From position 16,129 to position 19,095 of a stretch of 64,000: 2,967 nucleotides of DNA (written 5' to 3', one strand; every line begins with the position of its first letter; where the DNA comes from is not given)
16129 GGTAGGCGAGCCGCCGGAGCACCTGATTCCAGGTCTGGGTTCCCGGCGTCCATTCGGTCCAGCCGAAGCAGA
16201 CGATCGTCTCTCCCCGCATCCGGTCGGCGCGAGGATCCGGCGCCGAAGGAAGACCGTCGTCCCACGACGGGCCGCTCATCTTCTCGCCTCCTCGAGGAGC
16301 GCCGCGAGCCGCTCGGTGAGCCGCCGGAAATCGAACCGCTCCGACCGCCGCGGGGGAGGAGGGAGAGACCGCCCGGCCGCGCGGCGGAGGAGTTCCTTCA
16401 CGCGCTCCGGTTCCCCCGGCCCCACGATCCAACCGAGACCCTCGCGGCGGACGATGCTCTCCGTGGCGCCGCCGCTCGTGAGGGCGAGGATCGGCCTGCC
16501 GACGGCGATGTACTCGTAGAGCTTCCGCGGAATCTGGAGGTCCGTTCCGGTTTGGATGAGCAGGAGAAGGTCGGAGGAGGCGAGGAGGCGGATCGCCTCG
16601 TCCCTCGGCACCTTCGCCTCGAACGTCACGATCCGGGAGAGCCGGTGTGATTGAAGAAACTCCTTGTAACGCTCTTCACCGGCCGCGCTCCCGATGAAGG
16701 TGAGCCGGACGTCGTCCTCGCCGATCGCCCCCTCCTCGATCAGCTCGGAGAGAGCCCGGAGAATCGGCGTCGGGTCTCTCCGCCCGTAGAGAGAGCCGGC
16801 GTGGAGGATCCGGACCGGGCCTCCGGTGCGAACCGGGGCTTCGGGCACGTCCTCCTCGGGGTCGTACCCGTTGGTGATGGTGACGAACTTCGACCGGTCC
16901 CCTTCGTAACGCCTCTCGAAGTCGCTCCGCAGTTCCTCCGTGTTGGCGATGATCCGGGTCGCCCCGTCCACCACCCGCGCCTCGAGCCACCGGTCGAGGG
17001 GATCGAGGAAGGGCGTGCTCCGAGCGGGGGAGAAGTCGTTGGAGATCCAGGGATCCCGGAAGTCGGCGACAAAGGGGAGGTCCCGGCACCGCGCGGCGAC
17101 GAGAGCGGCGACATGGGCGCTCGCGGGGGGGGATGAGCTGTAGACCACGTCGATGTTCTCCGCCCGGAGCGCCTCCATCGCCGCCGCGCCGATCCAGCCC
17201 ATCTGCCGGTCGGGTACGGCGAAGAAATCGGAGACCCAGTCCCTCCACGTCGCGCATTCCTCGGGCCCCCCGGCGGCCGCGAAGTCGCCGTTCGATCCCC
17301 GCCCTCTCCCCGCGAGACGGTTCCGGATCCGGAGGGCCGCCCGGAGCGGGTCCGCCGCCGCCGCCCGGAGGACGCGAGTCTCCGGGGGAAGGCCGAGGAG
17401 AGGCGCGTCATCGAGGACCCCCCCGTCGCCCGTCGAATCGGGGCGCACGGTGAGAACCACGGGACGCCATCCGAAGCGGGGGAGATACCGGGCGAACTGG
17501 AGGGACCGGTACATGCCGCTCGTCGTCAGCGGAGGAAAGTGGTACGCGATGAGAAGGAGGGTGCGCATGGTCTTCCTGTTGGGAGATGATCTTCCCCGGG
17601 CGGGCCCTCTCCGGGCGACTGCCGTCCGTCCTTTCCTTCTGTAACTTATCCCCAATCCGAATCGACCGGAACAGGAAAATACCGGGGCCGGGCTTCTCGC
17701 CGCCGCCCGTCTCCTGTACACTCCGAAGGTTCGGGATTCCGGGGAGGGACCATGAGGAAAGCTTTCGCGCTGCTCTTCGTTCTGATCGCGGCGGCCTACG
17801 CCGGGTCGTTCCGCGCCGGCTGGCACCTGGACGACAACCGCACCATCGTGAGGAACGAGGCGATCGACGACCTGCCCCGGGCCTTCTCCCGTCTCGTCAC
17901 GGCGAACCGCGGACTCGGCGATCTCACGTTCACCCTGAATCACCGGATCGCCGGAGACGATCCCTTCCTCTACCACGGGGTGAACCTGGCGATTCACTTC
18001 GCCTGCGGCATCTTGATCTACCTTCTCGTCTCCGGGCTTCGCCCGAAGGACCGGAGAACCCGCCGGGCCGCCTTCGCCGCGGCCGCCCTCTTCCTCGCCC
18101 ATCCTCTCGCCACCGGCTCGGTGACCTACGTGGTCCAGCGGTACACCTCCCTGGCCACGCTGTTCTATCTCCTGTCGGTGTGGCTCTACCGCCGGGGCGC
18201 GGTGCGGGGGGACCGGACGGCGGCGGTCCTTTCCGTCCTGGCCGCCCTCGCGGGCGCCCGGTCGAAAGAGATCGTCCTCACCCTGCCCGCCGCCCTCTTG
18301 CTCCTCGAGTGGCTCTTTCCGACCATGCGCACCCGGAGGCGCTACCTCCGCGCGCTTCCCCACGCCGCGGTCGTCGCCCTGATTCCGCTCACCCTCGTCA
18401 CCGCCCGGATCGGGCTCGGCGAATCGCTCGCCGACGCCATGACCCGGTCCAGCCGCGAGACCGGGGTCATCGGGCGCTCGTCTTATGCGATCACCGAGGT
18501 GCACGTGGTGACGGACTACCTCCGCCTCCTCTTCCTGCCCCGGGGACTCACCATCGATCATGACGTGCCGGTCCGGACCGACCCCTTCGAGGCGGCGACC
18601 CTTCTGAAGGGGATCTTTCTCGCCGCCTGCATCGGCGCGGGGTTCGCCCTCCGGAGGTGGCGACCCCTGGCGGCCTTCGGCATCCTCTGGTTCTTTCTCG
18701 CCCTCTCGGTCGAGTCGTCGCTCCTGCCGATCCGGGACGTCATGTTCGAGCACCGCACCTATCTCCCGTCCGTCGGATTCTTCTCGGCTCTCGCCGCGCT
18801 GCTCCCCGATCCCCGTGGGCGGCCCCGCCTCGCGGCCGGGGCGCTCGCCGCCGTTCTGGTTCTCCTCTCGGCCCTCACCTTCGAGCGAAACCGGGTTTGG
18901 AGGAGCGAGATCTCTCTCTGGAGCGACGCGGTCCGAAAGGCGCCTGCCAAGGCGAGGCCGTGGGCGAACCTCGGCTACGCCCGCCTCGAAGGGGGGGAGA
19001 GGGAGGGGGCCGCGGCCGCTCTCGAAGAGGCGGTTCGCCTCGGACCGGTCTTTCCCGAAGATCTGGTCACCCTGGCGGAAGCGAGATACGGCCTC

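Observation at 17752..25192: TMTC-like GT-C/TPR membrane protein immediately upstream of a 1744-aa FN3-repeat T9SS protein: candidate protein O-glycosylation enzyme-substrate pair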

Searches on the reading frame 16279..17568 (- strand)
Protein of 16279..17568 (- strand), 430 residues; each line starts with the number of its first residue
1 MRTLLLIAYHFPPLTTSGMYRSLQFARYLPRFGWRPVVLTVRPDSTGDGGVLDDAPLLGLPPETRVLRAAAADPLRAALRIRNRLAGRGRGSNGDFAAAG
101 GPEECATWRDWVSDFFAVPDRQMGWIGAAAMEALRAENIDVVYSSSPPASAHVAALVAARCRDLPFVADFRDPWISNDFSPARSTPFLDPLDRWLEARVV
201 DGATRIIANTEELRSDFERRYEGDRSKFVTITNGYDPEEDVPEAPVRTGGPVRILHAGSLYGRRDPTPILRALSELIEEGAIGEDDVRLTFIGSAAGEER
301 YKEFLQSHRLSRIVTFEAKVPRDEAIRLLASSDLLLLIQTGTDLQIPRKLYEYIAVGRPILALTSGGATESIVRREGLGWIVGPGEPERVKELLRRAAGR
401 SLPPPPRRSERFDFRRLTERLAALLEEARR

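Call 11: search_protein_families(library=pfam, proteins=[window:16279-17568:-], max_evalue=0.0001)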
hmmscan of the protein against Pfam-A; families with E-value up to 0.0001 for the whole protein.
seq(430 aa): 4 families
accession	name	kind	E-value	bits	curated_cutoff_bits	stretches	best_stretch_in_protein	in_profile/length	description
PF13439.12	Glyco_transf_4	-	1.4e-13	51.7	28.5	1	123-238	57-169/170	Glycosyltransferase Family 4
PF13579.12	Glyco_trans_4_4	-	3.4e-12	47.4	29.7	1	23-234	8-158/158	Glycosyl transferase 4-like domain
PF13692.12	Glyco_trans_1_4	-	1.1e-10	42.3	27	1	253-395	3-137/142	Glycosyl transferases group 1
PF00534.26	Glycos_transf_1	-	1.5e-10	41.3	26.4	1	249-396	13-154/172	Glycosyl transferases group 1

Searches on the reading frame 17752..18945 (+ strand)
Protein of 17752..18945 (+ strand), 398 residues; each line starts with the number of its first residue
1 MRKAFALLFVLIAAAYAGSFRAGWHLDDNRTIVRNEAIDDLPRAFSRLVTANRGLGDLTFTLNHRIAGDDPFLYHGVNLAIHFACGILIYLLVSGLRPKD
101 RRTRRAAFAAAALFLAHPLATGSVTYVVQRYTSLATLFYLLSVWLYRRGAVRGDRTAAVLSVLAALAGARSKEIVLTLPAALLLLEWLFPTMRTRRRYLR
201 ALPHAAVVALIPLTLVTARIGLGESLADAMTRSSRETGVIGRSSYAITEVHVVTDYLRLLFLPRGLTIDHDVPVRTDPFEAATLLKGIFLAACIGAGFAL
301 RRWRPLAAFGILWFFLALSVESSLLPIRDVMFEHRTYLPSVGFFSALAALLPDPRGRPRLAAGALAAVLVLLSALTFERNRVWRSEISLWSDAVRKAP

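Call 6: search_protein_families(library=pfam, proteins=[window:17752-18945:+], max_evalue=10)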
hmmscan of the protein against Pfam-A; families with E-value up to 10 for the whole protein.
seq(398 aa): 2 families
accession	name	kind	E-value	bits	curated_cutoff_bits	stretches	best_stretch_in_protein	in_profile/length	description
PF14264.12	Glucos_trans_II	-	0.0001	22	30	1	39-166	12-136/317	Glucosyl transferase GtrII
PF21420.2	Tautomerase-like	-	0.059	13.7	27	1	93-112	7-25/45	Tautomerase-like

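Call 34: search_solved_structures(query=A2, max_evalue=10, show_alignments=2)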
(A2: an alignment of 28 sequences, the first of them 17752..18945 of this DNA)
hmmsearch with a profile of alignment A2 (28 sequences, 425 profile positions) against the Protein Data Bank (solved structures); distinct sequences matched with E-value up to 10: 1.
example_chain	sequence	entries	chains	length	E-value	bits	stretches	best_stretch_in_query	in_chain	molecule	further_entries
5hxg_B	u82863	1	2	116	0.54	12.4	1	12-62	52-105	Flagellar transcriptional regulator FlhD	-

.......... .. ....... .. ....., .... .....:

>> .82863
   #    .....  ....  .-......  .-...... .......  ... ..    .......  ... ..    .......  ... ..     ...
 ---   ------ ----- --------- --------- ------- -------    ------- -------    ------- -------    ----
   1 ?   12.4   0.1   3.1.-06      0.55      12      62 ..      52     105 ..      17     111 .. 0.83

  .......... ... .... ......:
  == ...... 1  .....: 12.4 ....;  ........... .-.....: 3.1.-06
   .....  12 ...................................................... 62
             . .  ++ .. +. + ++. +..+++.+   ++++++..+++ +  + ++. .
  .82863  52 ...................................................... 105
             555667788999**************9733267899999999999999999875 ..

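Call 40: predict_structure(alignment_id=A2)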
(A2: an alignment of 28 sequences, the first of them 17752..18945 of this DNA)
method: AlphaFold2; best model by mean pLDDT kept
length: 398 residues; sequences in the alignment: 28
mean_pLDDT: 89.7   pTM: 0.91
mean pLDDT of the five models: 89.7, 87.2, 87.1, 85.6, 85.3
residues with pLDDT >= 90: 292; 70-90: 70; 50-70: 25; < 50: 11
segments of 3 or more residues with pLDDT < 50: 225-227, 230-237
pLDDT, mean of each block of 10 residues (from residue 1): 94 94 88 83 90 91 93 96 98 95 95 96 92 97 98 97 97 94 98 95 96 75 50 51 89 93 84 88 97 98 97 93 59 83 97 87 94 95 91 85
secondary structure, 60 per line:
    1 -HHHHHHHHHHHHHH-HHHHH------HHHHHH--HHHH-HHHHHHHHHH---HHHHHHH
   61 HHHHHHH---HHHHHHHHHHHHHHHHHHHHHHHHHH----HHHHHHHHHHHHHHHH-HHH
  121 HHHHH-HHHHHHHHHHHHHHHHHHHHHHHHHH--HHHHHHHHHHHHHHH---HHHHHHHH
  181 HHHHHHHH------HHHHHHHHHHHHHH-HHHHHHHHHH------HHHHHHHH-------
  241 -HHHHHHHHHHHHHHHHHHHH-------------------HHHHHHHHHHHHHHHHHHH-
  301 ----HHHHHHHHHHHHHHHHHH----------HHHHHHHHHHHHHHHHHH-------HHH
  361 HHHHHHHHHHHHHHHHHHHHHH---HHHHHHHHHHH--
elements in order: H2-15 H17-21 H28-33 H36-39 H41-50 H54-67 H71-96 H101-116 H118-125 H127-152 H155-169 H173-188 H195-208 H210-219 H226-233 H242-261 H281-299 H305-322 H333-350 H358-382 H386-396

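Call 84: search_protein_representatives(alignment_id=A2)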
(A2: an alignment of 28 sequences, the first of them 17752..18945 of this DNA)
Query: 28 sequences, 425 profile positions. Proteins with E-value up to 0.001 (for the whole library): 106069; up to 1e-10: 79936; up to 1e-30: 27264. The best 150 are listed.
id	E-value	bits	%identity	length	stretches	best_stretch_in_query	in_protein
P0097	3.4e-167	573.2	-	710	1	5-425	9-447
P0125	1.8e-161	554.3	-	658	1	7-425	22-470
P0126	1.9e-161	554.2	-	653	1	6-425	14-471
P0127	4.2e-161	553.1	-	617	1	6-425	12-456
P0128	1.3e-160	551.5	-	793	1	7-425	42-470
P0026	1.8e-160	551.0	-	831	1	5-425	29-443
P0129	2.1e-160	550.8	-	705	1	6-425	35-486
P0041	6.6e-160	549.2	-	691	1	6-425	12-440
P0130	1.6e-159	547.9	-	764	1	9-425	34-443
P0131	1.7e-159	547.8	-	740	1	5-425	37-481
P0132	6.8e-159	545.8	-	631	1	10-425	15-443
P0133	3.2e-158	543.6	-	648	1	5-425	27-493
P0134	3.8e-158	543.4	-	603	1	6-425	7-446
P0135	5.1e-158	542.9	-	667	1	8-425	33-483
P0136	8.6e-158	542.2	-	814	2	6-328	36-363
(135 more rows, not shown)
